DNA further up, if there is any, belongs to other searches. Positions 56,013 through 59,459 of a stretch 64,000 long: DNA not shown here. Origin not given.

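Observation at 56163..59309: Chimeric 1048-aa protein: hyper-acidic N-terminus fused to what looks like a catalytically dead P-type ATPase core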

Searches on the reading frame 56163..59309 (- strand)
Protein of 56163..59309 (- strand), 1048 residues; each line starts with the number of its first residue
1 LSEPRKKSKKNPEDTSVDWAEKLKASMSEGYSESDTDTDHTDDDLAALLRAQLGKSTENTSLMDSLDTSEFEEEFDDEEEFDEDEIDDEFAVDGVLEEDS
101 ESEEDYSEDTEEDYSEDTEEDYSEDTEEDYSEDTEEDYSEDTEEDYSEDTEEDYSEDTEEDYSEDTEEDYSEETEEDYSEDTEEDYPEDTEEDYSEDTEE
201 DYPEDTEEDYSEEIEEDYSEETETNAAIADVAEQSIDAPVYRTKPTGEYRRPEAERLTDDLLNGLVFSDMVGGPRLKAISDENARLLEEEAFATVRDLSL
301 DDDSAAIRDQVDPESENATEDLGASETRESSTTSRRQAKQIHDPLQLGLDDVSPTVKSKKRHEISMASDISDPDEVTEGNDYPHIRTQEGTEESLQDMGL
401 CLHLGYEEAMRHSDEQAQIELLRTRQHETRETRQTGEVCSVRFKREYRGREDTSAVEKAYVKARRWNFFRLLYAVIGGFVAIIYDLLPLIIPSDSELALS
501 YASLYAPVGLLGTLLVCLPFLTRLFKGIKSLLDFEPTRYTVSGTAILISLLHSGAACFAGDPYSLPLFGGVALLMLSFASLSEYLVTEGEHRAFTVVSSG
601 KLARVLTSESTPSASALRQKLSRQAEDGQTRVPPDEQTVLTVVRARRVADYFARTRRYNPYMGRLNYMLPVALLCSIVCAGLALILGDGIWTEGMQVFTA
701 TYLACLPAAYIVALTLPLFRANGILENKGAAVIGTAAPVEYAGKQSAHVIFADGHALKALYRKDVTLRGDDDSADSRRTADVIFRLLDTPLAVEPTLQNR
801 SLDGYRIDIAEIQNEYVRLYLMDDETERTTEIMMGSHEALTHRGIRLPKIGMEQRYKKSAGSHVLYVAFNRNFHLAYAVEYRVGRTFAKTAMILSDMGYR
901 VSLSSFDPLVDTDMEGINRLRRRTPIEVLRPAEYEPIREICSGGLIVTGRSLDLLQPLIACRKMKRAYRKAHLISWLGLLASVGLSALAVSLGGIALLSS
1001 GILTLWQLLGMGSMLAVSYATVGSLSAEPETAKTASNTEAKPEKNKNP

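Call 5: search_protein_families(library=pfam, proteins=[window:56163-59309:-], max_evalue=1)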
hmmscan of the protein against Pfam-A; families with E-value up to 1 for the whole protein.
window:56163-59309:- (1048 aa): 0 families

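Call 6: search_protein_families(library=ncbifam, proteins=[window:56163-59309:-], max_evalue=1)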
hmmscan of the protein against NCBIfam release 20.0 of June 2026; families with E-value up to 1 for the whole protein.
window:56163-59309:- (1048 aa): 0 families

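Call 66: predict_structure(alignment_id=A4)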
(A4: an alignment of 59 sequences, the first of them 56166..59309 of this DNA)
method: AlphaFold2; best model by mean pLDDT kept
length: 1048 residues; sequences in the alignment: 59
mean_pLDDT: 74.0   pTM: 0.69
mean pLDDT of the five models: 74.0, 72.6, 72.4, 71.9, 71.7
residues with pLDDT >= 90: 550; 70-90: 106; 50-70: 63; < 50: 329
segments of 3 or more residues with pLDDT < 50: 1-16, 30-42, 56-259, 264-271, 299-343, 346-348, 355-384, 796-798, 1045-1048
pLDDT, mean of each block of 10 residues (from residue 1): 39 53 73 40 63 53 38 35 34 34 35 35 42 34 36 38 37 36 34 36 39 35 35 34 36 43 47 62 82 55 38 35 33 40 47 44 37 41 59 90 85 81 88 82 91 97 97 98 95 87 94 98 96 96 98 96 94 98 98 97 96 96 95 93 96 95 97 98 91 95 98 97 96 97 92 96 93 94 94 63 91 96 94 98 96 94 96 96 96 95 97 93 94 93 96 97 97 98 98 94 97 96 71 55 49
secondary structure, 60 per line:
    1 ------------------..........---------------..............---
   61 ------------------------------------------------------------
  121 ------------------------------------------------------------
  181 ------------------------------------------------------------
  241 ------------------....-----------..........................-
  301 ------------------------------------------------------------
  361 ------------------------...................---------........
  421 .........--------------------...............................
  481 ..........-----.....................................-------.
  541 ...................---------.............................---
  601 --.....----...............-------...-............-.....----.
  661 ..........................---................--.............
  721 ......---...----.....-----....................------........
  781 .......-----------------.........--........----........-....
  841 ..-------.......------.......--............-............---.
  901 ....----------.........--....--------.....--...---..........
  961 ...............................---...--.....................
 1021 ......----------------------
elements in order (helices of 4 or more, strands of 3 or more residues): H19-28 H44-57 H259-262 H274-299 H385-403 H413-429 H450-490 H496-532 H540-559 H569-597 E603-607 H612-626 E638-649 H651-655 H660-686 H690-705 H708-726 E730-732 H737-741 E747-752 H753-756 E757-766 H773-787 E805-813 E816-823 E828-835 H837-842 H850-856 E863-869 E872-883 H885-896 E900-904 H915-923 E926-929 E938-942 E945-947 H951-991 H1000-1026

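Call 83: search_protein_families(library=padloc, proteins=[window:56166-59309:-], max_evalue=0.01)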
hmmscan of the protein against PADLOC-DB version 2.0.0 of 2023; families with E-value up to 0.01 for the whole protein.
window:56166-59309:- (1048 aa): 0 families
